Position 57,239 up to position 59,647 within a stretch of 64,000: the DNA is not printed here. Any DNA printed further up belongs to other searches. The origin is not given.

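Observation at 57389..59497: REC / catalytically degenerate sigma54-type AAA+ / Ser-Thr kinase fusion protein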

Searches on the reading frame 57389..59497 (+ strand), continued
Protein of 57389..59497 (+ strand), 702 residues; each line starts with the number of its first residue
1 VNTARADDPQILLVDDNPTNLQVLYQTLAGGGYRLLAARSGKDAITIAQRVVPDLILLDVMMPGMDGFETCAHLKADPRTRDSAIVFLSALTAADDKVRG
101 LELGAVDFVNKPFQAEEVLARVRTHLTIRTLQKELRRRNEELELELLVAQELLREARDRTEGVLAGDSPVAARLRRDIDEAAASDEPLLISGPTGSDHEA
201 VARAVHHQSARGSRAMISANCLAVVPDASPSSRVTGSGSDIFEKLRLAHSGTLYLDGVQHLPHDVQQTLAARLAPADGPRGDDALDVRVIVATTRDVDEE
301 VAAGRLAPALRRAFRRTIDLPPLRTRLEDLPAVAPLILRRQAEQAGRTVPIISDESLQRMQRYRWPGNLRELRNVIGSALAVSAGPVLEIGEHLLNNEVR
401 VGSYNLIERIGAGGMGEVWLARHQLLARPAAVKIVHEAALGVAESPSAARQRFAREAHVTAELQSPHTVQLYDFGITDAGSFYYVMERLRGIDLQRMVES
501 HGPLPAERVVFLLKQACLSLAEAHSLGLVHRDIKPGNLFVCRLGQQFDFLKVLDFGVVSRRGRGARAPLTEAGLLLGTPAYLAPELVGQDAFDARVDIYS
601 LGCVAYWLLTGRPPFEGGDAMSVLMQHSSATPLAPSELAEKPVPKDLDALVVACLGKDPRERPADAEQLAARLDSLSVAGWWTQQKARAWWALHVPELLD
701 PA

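Call 61: predict_structure(alignment_id=A2)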
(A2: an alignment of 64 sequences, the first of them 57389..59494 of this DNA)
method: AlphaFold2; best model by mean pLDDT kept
length: 702 residues; sequences in the alignment: 64
mean_pLDDT: 91.5   pTM: 0.75
mean pLDDT of the five models: 91.5, 90.8, 90.3, 88.9, 88.7
residues with pLDDT >= 90: 563; 70-90: 89; 50-70: 38; < 50: 12
segments of 3 or more residues with pLDDT < 50: 563-565, 568-570
pLDDT, mean of each block of 10 residues (from residue 1): 75 98 97 97 98 98 97 98 95 90 97 97 96 94 91 86 93 97 97 95 97 94 69 56 92 96 93 78 85 95 95 96 96 96 94 97 93 94 94 83 92 91 91 88 76 89 97 91 95 98 98 98 94 96 96 74 49 74 89 95 98 96 96 98 98 98 98 94 97 94 69
secondary structure, 60 per line:
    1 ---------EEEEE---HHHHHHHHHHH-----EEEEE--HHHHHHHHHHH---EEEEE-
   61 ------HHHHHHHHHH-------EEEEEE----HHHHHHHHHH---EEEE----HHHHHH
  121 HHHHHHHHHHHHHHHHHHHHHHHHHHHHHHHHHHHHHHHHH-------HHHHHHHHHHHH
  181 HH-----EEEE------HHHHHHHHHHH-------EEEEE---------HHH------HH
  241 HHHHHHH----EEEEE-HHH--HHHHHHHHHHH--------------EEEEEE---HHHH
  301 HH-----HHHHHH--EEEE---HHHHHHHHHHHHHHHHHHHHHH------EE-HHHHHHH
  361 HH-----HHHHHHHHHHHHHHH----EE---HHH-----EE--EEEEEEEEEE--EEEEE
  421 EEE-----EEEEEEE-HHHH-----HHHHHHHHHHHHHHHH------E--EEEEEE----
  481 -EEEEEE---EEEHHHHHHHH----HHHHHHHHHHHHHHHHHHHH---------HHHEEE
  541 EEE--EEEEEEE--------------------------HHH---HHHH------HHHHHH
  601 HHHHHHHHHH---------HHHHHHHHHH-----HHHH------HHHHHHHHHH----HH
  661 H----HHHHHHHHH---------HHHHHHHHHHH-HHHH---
elements in order (helices of 4 or more, strands of 3 or more residues): E10-14 H18-28 E34-38 H41-51 E55-59 H67-76 E84-89 H94-103 E107-110 H115-161 H169-182 E188-191 H198-208 E216-220 H239-247 E252-256 H263-273 E288-293 H297-302 H308-313 E316-319 H323-344 H354-362 H368-382 E404-413 E416-423 E429-435 H437-440 H446-461 E471-476 E482-487 E491-493 H494-501 H506-525 E538-543 E546-552 H585-588 H595-610 H620-629 H635-638 H645-654 H666-674 H684-694 H696-699
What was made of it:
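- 57731..57871 (+): Continuous 47-residue helix (aa 115-161) joining REC alpha5 to the AAA+ module. AF2 secondary structure H115-161 at pLDDT above 86 (call 61).
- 59399..59494 (+): C-terminal tail (aa 671-702) with the clade marker W..ARxWW. Kinases of the same clade that carry membrane N-termini share it. It is helical in the model (call 61).
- Model. pLDDT 91.5 with a single helix over aa 115-161 (call 61).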

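Call 63: fold_search(model_id=the predicted structure, library=pdb)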
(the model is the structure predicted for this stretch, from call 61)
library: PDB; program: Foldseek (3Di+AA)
matches with E <= 10: 2000; with E <= 0.001: 1997
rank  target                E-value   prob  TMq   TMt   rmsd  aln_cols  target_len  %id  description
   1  1ny5_B                6.9e-25  1.00  0.31  0.53   8.6       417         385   25  Crystal structure of sigm54 activator (AAA+ ATPase) in the inactive state (released 2003-11-11)
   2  1ny5_A                9.0e-25  1.00  0.30  0.52   8.9       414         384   25  Crystal structure of sigm54 activator (AAA+ ATPase) in the inactive state (released 2003-11-11)
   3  4l4u                  1.5e-24  1.00  0.29  0.51   9.3       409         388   25  Crystal structure of construct containing A. aeolicus NtrC1 receiver, central and DNA binding domains (released 2013-08-28)
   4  5m7o_B                6.9e-24  1.00  0.29  0.45  11.6       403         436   26  Crystal structure of NtrX from Brucella abortus processed with the CrystalDirect automated mounting and cryo-cooling t (released 2017-01-25)
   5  5m7p_B                3.8e-23  1.00  0.30  0.46  12.7       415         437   26  Crystal structure of NtrX from Brucella abortus in complex with ADP processed with the CrystalDirect automated mountin (released 2017-01-25)
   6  5m7n_A                4.5e-23  1.00  0.30  0.46  12.2       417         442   25  Crystal structure of NtrX from Brucella abortus in complex with ATP processed with the CrystalDirect automated mountin (released 2017-01-25)
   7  5u94                  4.8e-23  1.00  0.34  0.88   2.7       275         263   38  Crystal structure of the Mycobacterium tuberculosis PASTA kinase PknB in complex with the potential theraputic kinase in (released 2017-12-20)
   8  5m7o_A                7.7e-23  1.00  0.29  0.44  11.6       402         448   26  Crystal structure of NtrX from Brucella abortus processed with the CrystalDirect automated mounting and cryo-cooling t (released 2017-01-25)
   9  5m7n_B                8.1e-23  1.00  0.30  0.47  12.5       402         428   26  Crystal structure of NtrX from Brucella abortus in complex with ATP processed with the CrystalDirect automated mountin (released 2017-01-25)
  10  5m7p_A                2.0e-22  1.00  0.28  0.44  12.4       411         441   25  Crystal structure of NtrX from Brucella abortus in complex with ADP processed with the CrystalDirect automated mountin (released 2017-01-25)
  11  6i2p_A                3.3e-22  1.00  0.33  0.80   4.1       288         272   35  Crystal structure of the Mycobacterium tuberculosis PknB kinase domain (L33E mutant) in complex with its substrate Gar (released 2019-05-22)
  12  3dzd_A                5.6e-22  1.00  0.28  0.52  10.1       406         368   27  Crystal structure of sigma54 activator NTRC4 in the inactive state (released 2008-11-25)
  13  6i2p_B                1.2e-21  1.00  0.33  0.82   4.0       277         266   36  Crystal structure of the Mycobacterium tuberculosis PknB kinase domain (L33E mutant) in complex with its substrate Gar (released 2019-05-22)
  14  3oro                  1.3e-21  1.00  0.33  0.82   3.7       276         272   38  Mycobacterium tuberculosis PknB kinase domain L33D mutant (crystal form 4) (released 2010-12-15)
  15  1o6y                  1.6e-21  1.00  0.34  0.88   2.3       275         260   37  Catalytic domain of PknB kinase from Mycobacterium tuberculosis (released 2003-01-30)
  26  7v2b_D                1.7e-20  1.00  0.29  0.53  17.7       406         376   23  Crystal Structure of VpsR display novel dimeric architecture and c-di-GMP binding: mechanistic implications in oligome (released 2022-04-06)
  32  7v2b_A                9.7e-20  1.00  0.28  0.51  21.8       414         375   23  Crystal Structure of VpsR display novel dimeric architecture and c-di-GMP binding: mechanistic implications in oligome (released 2022-04-06)
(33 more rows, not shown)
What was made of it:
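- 57731..57871 (+): The best fold match is the NtrC1 REC+AAA+ inactive dimer 1ny5 (call 63).
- The best fold matches are the NtrC1 inactive REC+AAA+ dimer, NtrX and NtrC4 for the N-terminal 400 aa, and PknB for the kinase (call 63). VpsR (7v2b) is among the fold matches (call 63).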

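Call 64: find_encoding_contigs(protein=P0123, flank=7000, max_places=2)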
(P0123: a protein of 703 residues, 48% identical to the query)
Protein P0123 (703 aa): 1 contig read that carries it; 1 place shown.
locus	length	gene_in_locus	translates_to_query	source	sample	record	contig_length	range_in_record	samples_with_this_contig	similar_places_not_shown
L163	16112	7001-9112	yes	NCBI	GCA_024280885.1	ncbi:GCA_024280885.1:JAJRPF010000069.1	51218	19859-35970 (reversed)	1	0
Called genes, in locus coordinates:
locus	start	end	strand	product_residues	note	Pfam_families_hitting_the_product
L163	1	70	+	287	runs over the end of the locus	PF00520:Ion_trans, PF07885:Ion_trans_2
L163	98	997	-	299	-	PF00126:HTH_1, PF03466:LysR_substrate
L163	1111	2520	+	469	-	-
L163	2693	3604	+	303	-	PF11563:Protoglobin, PF01740:STAS, PF13466:STAS_2 (weak)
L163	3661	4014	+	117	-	PF01740:STAS (weak)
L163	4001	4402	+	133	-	PF13581:HATPase_c_2, PF02518:HATPase_c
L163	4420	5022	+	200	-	PF07228:SpoIIE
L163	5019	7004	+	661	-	PF00512:HisKA, PF02518:HATPase_c, PF00072:Response_reg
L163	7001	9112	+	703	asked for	PF00072:Response_reg, PF00158:Sigma54_activat, PF14532:Sigma54_activ_2, PF25601:AAA_lid_14, PF00069:Pkinase, PF07714:PK_Tyr_Ser-Thr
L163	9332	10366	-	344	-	PF01734:Patatin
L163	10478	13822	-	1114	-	PF00512:HisKA, PF02518:HATPase_c, PF00072:Response_reg, PF01627:Hpt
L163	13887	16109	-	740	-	PF04187:Cofac_haem_bdg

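Call 65: find_encoding_contigs(protein=P0151, flank=7000, max_places=2)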
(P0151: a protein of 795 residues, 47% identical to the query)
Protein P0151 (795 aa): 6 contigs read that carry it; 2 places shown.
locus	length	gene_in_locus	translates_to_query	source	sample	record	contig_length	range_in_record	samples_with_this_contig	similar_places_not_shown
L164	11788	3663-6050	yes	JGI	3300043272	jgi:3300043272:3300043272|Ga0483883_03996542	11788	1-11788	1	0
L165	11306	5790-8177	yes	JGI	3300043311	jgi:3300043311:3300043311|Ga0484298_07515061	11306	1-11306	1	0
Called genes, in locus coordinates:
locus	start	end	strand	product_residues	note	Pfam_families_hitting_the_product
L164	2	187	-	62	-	?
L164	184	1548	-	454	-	PF00072:Response_reg, PF00004:AAA (faint), PF00158:Sigma54_activat, PF14532:Sigma54_activ_2, PF07728:AAA_5 (weak), PF25601:AAA_lid_14, PF02954:HTH_8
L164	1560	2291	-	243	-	PF00005:ABC_tran, PF13304:AAA_21 (faint)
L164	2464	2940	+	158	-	-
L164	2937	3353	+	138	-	PF01243:PNPOx_N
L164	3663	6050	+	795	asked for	PF01590:GAF, PF13185:GAF_2, PF13492:GAF_3, PF00158:Sigma54_activat, PF14532:Sigma54_activ_2, PF25601:AAA_lid_14, PF00069:Pkinase, PF07714:PK_Tyr_Ser-Thr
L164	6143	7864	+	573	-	PF03193:RsgA_GTPase (faint), PF00009:GTP_EFTU, PF00350:Dynamin_N, PF01926:MMR_HSR1, PF00350:Dynamin_N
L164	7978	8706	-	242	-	PF02463:SMC_N (faint), PF00005:ABC_tran, PF13304:AAA_21 (faint)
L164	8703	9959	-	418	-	-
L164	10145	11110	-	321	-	PF01261:AP_endonuc_2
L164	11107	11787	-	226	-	?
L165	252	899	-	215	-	PF01300:Sua5_yciO_yrdC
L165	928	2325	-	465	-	PF00989:PAS (weak), PF02518:HATPase_c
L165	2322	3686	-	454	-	PF00072:Response_reg, PF00004:AAA (faint), PF00158:Sigma54_activat, PF14532:Sigma54_activ_2, PF07728:AAA_5 (weak), PF25601:AAA_lid_14, PF02954:HTH_8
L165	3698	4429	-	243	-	PF00005:ABC_tran, PF13304:AAA_21 (faint)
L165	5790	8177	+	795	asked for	PF01590:GAF, PF13185:GAF_2, PF13492:GAF_3, PF00158:Sigma54_activat, PF14532:Sigma54_activ_2, PF25601:AAA_lid_14, PF00069:Pkinase, PF07714:PK_Tyr_Ser-Thr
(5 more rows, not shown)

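Call 69: search_protein_families(library=pfam, proteins=[P0161, P0146, P0122, P0125], max_evalue=0.00001)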
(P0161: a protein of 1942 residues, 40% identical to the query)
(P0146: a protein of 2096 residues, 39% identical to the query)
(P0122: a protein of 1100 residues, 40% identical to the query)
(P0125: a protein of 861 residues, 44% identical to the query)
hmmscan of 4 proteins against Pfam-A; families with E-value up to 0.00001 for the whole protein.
P0161 (1942 aa): 10 families
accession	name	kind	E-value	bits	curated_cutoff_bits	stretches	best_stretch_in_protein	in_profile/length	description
PF00069.31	Pkinase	-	1.1e-51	176.2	31.7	2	1647-1913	1-256/263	Protein kinase domain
PF00158.32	Sigma54_activat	-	4.3e-42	144.1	20.2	1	1401-1558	1-167/168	Sigma-54 interaction domain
PF13191.12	AAA_16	-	1.1e-37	130.6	32.6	1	177-365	1-167/167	AAA ATPase domain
PF07714.23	PK_Tyr_Ser-Thr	-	6e-24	85.2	23.1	1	1649-1909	3-250/258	Protein tyrosine and serine/threonine kinase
PF25601.1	AAA_lid_14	-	1.5e-20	73.2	27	1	1564-1639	1-75/87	AAA+ ATPase lid domain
PF14532.12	Sigma54_activ_2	-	4.3e-20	72.8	25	1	1402-1563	1-138/138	Sigma-54 interaction domain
PF07728.20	AAA_5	-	5.5e-11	43.1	22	1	1425-1522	2-104/139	AAA domain (dynein-related subfamily)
PF01590.32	GAF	-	2.7e-10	41.3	22.4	1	1217-1358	2-133/133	GAF domain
PF13185.12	GAF_2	-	4.8e-10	40.2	28.6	1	1217-1358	4-135/136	GAF domain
PF01078.27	Mg_chelatase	-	5.2e-07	29.7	20.3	0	1399-1447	3-47/207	Magnesium chelatase, subunit ChlI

P0146 (2096 aa): 11 families
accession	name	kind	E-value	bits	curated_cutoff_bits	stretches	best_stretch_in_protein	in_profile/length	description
PF00069.31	Pkinase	-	7e-71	239.1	31.7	2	1798-2067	1-257/263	Protein kinase domain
PF07714.23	PK_Tyr_Ser-Thr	-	7.3e-48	163.6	23.1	2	1800-2063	3-251/258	Protein tyrosine and serine/threonine kinase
PF13191.12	AAA_16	-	3.8e-33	115.8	32.6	1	303-489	2-167/167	AAA ATPase domain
PF00158.32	Sigma54_activat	-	3.3e-32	111.9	20.2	1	1554-1709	3-167/168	Sigma-54 interaction domain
PF25601.1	AAA_lid_14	-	1.4e-20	73.4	27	1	1715-1782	1-68/87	AAA+ ATPase lid domain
PF14532.12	Sigma54_activ_2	-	1.3e-19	71.3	25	1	1554-1714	2-138/138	Sigma-54 interaction domain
PF01590.32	GAF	-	5e-16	59.9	22.4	1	1366-1509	2-133/133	GAF domain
PF13185.12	GAF_2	-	1.2e-11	45.4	28.6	1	1366-1508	4-134/136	GAF domain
PF03109.22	ABC1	-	1.1e-07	31.7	22.9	0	120-161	179-219/244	ABC1 atypical kinase-like domain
PF07728.20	AAA_5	-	1.8e-06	28.5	22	0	1575-1667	1-96/139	AAA domain (dynein-related subfamily)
PF01636.29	APH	-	9.2e-06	26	23.2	0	125-156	166-197/239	Phosphotransferase enzyme family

P0122 (1100 aa): 9 families
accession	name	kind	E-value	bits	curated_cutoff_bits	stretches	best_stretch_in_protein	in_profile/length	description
PF00069.31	Pkinase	-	1.7e-89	300.1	31.7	2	834-1089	1-259/263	Protein kinase domain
PF07714.23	PK_Tyr_Ser-Thr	-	4e-60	203.7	23.1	2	836-1088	3-254/258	Protein tyrosine and serine/threonine kinase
PF00072.30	Response_reg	-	5.7e-29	101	30.2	1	3-114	1-110/111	Response regulator receiver domain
PF25601.1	AAA_lid_14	-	4.5e-18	65.3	27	1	323-388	2-67/87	AAA+ ATPase lid domain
PF00158.32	Sigma54_activat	-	4.6e-16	59.4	20.2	1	158-288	3-139/168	Sigma-54 interaction domain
PF14532.12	Sigma54_activ_2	-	2.1e-13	51.1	25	1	157-321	1-138/138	Sigma-54 interaction domain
PF03109.22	ABC1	-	7.6e-09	35.5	22.9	0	884-986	119-221/244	ABC1 atypical kinase-like domain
PF14531.12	Kinase-like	-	1.7e-06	28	25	0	930-978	143-191/289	Kinase-like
PF01636.29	APH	-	4.3e-06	27.1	23.2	0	932-979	147-197/239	Phosphotransferase enzyme family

P0125 (861 aa): 6 families
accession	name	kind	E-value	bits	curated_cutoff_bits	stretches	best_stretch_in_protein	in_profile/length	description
PF00069.31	Pkinase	-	2.5e-45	155.4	31.7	1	390-653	1-255/263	Protein kinase domain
PF07714.23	PK_Tyr_Ser-Thr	-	4.4e-26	92.2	23.1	1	392-650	3-250/258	Protein tyrosine and serine/threonine kinase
PF00072.30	Response_reg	-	6.4e-26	91.1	30.2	1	9-120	1-110/111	Response regulator receiver domain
PF00158.32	Sigma54_activat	-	3.8e-21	75.9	20.2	2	156-214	2-60/168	Sigma-54 interaction domain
PF25601.1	AAA_lid_14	-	2.8e-20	72.4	27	1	312-379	2-69/87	AAA+ ATPase lid domain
PF14532.12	Sigma54_activ_2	-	4e-18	66.4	25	1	156-310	1-138/138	Sigma-54 interaction domain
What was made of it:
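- Closest known: Myxobacterial multidomain kinases/EBPs. Same: Giant Myxococcota relatives P0161 and P0146 carry Pkinase, AAA_16, GAF, Sigma54_activat and lid, then the same kinase clade at the C-terminus (call 69).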

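Call 77: find_encoding_contigs(protein=P0133, flank=5000, max_places=1)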
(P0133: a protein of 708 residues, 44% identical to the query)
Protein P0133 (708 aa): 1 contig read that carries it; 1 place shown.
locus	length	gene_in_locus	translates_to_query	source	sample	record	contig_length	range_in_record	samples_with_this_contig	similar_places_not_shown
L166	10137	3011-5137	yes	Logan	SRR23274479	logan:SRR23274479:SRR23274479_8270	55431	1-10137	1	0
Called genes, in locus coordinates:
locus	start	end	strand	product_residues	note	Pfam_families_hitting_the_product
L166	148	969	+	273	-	-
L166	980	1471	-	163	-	PF04073:tRNA_edit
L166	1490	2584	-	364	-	PF13646:HEAT_2 (weak)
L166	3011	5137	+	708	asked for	PF00072:Response_reg, PF00158:Sigma54_activat, PF14532:Sigma54_activ_2, PF25601:AAA_lid_14, PF00069:Pkinase, PF07714:PK_Tyr_Ser-Thr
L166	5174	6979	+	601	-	PF00512:HisKA, PF02518:HATPase_c, PF00072:Response_reg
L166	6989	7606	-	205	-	PF00440:TetR_N, PF16925:TetR_C_13, PF21993:TetR_C_13_2 (weak)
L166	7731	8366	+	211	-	PF02798:GST_N, PF13417:GST_N_3, PF13409:GST_N_2, PF00043:GST_C (weak), PF13410:GST_C_2 (weak)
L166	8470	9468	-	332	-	PF00149:Metallophos, PF12850:Metallophos_2 (faint)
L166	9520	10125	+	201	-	-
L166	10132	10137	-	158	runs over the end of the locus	PF02391:MoaE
